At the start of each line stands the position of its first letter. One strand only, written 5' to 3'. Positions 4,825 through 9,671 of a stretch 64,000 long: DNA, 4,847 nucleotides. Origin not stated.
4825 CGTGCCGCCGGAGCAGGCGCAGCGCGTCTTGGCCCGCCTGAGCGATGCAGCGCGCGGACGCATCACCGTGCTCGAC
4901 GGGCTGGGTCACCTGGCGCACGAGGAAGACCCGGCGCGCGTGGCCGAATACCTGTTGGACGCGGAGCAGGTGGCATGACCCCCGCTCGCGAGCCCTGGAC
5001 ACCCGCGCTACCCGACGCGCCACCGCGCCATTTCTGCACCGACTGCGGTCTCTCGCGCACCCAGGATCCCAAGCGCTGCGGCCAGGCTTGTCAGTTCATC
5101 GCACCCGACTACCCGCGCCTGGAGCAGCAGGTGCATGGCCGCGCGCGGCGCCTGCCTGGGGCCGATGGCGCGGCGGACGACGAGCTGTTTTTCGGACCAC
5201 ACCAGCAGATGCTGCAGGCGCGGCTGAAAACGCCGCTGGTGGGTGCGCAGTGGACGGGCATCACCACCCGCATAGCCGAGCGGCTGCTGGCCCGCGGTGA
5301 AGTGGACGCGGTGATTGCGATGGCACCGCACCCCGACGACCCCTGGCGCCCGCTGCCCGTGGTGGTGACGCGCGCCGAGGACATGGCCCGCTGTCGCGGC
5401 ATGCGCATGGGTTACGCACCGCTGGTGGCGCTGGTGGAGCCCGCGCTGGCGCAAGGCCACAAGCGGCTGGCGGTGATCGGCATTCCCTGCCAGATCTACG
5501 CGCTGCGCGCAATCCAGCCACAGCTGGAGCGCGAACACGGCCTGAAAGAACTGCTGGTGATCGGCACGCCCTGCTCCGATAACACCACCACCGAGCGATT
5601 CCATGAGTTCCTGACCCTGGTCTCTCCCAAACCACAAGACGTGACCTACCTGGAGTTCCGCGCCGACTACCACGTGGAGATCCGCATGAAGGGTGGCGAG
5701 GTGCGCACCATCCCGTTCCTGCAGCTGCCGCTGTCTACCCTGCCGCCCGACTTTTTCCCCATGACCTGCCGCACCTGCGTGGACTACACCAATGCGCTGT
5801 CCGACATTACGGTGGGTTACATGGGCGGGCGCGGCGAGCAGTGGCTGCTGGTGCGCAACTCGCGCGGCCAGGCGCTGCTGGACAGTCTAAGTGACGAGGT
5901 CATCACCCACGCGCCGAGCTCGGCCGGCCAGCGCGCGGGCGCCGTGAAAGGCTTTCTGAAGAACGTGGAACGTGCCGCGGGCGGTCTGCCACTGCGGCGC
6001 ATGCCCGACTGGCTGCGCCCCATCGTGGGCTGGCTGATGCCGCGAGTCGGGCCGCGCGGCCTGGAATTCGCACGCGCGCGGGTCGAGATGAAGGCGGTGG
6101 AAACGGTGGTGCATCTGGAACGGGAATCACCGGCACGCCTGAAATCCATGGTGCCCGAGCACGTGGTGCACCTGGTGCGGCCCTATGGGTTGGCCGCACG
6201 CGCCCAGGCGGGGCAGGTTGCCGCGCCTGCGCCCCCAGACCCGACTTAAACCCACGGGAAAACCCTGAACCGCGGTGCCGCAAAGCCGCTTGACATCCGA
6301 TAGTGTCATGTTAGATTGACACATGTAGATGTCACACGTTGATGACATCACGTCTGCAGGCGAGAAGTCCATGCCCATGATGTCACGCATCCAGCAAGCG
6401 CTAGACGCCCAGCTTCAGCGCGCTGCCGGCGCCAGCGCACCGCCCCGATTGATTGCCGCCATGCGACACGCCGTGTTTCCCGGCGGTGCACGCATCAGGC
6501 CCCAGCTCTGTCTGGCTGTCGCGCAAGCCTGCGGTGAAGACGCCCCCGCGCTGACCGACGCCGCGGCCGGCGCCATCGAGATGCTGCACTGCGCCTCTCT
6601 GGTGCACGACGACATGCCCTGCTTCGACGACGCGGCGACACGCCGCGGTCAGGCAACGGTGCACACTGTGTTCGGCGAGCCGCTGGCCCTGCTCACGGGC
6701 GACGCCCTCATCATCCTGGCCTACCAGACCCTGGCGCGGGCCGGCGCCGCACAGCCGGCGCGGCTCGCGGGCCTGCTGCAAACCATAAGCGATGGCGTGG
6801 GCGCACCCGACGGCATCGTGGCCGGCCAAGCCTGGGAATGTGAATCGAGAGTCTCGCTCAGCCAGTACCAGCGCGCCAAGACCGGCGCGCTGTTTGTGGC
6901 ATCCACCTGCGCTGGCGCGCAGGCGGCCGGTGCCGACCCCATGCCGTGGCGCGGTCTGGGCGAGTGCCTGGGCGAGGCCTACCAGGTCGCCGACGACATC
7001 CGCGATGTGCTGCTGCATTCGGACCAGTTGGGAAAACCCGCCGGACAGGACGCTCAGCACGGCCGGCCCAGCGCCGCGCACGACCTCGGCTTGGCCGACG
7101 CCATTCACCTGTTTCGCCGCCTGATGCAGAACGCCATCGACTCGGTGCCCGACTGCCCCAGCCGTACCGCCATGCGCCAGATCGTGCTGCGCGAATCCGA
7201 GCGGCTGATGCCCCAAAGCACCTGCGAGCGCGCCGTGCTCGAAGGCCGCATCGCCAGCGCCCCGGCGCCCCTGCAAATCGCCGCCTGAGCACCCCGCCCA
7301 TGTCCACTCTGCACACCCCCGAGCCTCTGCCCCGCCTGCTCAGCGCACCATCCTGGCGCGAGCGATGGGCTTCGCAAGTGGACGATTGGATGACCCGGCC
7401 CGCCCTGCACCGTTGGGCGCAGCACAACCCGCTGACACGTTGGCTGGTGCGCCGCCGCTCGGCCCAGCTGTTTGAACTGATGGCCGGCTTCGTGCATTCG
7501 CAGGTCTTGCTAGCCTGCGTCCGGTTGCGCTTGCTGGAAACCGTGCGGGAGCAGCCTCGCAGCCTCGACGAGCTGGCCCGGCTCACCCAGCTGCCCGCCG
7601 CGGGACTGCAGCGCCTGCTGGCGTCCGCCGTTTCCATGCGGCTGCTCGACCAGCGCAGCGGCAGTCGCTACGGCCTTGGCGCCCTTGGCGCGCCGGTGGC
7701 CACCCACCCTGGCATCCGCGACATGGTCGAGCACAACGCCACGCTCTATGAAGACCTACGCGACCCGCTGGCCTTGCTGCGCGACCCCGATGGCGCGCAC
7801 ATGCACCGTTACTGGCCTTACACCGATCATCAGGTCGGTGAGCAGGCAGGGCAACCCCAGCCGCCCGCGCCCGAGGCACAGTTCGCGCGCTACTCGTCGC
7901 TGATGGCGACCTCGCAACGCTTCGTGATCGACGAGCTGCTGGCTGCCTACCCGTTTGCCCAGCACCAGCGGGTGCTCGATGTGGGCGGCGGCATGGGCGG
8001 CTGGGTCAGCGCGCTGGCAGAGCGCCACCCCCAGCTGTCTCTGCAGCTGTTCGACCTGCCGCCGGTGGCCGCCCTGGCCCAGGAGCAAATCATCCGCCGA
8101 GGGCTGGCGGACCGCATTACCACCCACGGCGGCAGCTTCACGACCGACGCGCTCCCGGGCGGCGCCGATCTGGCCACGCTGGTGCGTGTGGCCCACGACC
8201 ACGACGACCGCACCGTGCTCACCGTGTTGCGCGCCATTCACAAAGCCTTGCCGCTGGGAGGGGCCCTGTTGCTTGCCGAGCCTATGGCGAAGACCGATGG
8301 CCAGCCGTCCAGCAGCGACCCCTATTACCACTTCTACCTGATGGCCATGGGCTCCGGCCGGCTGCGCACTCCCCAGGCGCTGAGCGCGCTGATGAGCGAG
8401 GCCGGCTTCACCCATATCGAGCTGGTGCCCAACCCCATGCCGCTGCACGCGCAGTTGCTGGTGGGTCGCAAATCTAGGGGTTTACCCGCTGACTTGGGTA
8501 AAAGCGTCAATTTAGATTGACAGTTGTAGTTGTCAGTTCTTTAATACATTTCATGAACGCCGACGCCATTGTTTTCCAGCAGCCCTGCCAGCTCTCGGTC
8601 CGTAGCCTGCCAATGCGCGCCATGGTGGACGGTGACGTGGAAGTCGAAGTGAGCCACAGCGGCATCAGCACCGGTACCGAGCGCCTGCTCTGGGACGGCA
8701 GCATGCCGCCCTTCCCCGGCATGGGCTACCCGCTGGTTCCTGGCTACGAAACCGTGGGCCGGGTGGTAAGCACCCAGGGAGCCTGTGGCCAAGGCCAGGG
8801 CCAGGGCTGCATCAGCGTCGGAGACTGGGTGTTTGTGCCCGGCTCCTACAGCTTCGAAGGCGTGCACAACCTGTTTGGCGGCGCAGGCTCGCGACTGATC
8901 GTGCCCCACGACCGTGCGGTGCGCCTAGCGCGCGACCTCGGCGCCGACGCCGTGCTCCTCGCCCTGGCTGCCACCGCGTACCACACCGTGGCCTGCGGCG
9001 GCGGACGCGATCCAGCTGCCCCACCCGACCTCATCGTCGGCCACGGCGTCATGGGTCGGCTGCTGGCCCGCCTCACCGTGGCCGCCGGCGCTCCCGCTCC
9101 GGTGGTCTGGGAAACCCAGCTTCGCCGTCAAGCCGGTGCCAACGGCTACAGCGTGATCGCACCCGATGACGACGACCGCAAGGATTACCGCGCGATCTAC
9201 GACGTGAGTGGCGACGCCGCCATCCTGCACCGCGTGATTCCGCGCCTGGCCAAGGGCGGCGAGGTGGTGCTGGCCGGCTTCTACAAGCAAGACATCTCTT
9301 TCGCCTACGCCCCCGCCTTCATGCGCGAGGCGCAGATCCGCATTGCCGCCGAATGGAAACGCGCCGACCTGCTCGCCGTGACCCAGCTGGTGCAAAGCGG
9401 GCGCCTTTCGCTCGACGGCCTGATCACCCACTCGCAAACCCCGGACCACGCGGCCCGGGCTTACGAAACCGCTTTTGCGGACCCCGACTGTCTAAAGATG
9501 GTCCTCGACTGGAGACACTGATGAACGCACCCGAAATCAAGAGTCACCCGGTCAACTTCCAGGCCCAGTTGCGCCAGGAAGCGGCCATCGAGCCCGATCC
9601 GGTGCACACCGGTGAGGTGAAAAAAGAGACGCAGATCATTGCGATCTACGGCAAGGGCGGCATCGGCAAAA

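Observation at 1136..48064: The whole 46-kb photosynthesis gene cluster sits between hpnC and hpnD-hpnE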

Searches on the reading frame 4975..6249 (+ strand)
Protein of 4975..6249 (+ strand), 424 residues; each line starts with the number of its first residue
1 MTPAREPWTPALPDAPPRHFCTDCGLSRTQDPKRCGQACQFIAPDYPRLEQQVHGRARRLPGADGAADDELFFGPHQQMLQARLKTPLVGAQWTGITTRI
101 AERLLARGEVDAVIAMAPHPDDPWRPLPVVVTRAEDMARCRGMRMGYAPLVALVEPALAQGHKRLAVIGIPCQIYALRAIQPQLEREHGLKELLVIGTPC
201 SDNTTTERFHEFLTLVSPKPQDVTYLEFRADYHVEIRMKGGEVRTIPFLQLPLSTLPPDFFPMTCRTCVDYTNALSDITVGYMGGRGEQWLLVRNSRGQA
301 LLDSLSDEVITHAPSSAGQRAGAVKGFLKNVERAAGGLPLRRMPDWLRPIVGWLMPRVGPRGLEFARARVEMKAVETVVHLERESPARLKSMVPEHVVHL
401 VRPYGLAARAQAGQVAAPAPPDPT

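Call 7: search_protein_families(library=ncbifam, max_evalue=1e-20, proteins=[window:4975-6249:+])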
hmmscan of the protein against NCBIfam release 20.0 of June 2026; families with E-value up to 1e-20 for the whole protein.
window:4975-6249:+ (424 aa): 3 families
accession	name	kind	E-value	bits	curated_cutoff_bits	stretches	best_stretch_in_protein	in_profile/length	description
NF006807.0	PRK09325.1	subfamily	2.7e-22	79.1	269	1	73-308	4-238/283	coenzyme F420-reducing hydrogenase subunit beta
NF006808.0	PRK09326.1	equivalog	8.2e-22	77.5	444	1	60-309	65-298/341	F420H2 dehydrogenase subunit F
NF040616.1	F420_dehyd_FpoF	exception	1.2e-21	77.1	475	1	58-309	62-297/337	F420H2 dehydrogenase subunit FpoF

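Call 64: search_protein_families(library=pfam, max_evalue=0.001, proteins=[window:4975-6249:+])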
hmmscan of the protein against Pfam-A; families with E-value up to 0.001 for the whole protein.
window:4975-6249:+ (424 aa): 2 families
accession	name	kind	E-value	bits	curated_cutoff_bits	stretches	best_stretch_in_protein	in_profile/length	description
PF04432.18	FrhB_FdhB_C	-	3.8e-27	95.4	23.3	1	163-308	2-139/150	Coenzyme F420 hydrogenase/dehydrogenase, beta subunit C terminus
PF04422.18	FrhB_FdhB_N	-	1.3e-21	76.9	22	1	79-154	1-77/78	Coenzyme F420 hydrogenase/dehydrogenase, beta subunit N-term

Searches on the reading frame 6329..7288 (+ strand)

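Call 7: search_protein_families(library=ncbifam, max_evalue=1e-20, proteins=[window:6329-7288:+])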
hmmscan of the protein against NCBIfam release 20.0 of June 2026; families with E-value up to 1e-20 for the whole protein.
window:6329-7288:+ (319 aa): 11 families
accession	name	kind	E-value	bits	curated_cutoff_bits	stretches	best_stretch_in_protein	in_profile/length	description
NF045485.1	FPPsyn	subfamily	2.1e-53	181.3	275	1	21-277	4-270/288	farnesyl diphosphate synthase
NF045685.1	GGPPSynCrtE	equivalog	5e-43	147.2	460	1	20-275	9-273/293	geranylgeranyl diphosphate synthase CrtE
NF041169.1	f2_encap_cargo4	exception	2.9e-38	131.9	450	1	51-269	48-267/334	family 2 encapsulin nanocompartment cargo protein polyprenyl transferase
NF007877.0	PRK10581.1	equivalog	1.2e-36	126.5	321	1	20-275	13-276/299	(2E,6E)-farnesyl diphosphate synthase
NF040698.1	IdsA_Meth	equivalog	2.9e-35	122.1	468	1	18-246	7-241/328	short chain isoprenyl diphosphate synthase IdsA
TIGR02749.1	prenyl_cyano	equivalog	1.6e-28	99.7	383.2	1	23-250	15-242/322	solanesyl diphosphate synthase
TIGR02748.1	GerC3_HepT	equivalog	1.8e-27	96.3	456.55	1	23-246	14-234/319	heptaprenyl diphosphate synthase component II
NF041003.1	GGPP_syn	equivalog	2.4e-26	92.6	500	1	23-246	11-238/326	geranylgeranyl diphosphate synthase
NF045549.1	GGPPsyn_IdsB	equivalog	7.6e-26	91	475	1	52-243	64-257/346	geranylgeranyl diphosphate synthase IdsB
NF045628.1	HxpDPsynlarge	equivalog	1.4e-22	80.1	500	1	41-245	23-225/311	hexaprenyl-diphosphate synthase large subunit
NF042417.1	NPPPS_Mycobact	equivalog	1.1e-21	77.3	600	1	18-245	26-246/335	nonaprenyl/(2E,6E)-farnesyl/geranylgeranyl diphosphat synthase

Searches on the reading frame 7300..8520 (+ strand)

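Call 39: search_protein_families(library=pfam, max_evalue=0.0001, proteins=[window:7300-8520:+])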
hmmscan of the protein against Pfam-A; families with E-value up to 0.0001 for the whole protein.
window:7300-8520:+ (406 aa): 6 families
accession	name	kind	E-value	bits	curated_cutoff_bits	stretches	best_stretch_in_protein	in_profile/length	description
PF00891.24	Methyltransf_2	-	1.2e-38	133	22.3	1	196-370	37-209/210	O-methyltransferase domain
PF08100.18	Dimerisation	-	3.8e-11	43.1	25.6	1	54-129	6-86/93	O-methyltransferase dimerisation domain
PF13489.12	Methyltransf_23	-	1.1e-09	38.7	27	1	207-374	7-163/164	Methyltransferase domain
PF08242.18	Methyltransf_12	-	1e-05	26.6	30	1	226-322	1-97/98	Methyltransferase domain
PF25213.1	HVO_A0261_N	-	3.7e-05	24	35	1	74-135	12-72/86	HVO_A0261 N-terminal domain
PF13649.12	Methyltransf_25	-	5.6e-05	24.2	27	0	225-321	1-97/97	Methyltransferase domain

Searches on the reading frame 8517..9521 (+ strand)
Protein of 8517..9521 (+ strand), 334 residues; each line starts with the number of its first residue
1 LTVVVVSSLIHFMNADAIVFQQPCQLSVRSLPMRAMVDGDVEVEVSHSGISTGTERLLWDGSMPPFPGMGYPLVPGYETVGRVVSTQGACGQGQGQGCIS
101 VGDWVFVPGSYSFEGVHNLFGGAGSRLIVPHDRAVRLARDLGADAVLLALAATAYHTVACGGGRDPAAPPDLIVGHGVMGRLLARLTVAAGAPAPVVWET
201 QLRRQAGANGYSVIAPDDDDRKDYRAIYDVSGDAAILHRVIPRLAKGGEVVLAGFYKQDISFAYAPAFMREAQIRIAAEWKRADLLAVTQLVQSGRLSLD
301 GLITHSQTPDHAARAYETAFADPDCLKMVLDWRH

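Call 7: search_protein_families(library=ncbifam, max_evalue=1e-20, proteins=[window:8517-9521:+])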
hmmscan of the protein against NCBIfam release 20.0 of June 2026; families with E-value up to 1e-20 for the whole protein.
window:8517-9521:+ (334 aa): 1 family
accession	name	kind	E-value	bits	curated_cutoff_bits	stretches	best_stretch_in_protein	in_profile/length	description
TIGR01202.1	bchC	equivalog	2.2e-127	424.4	291.25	1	15-331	2-308/308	chlorophyll synthesis pathway protein BchC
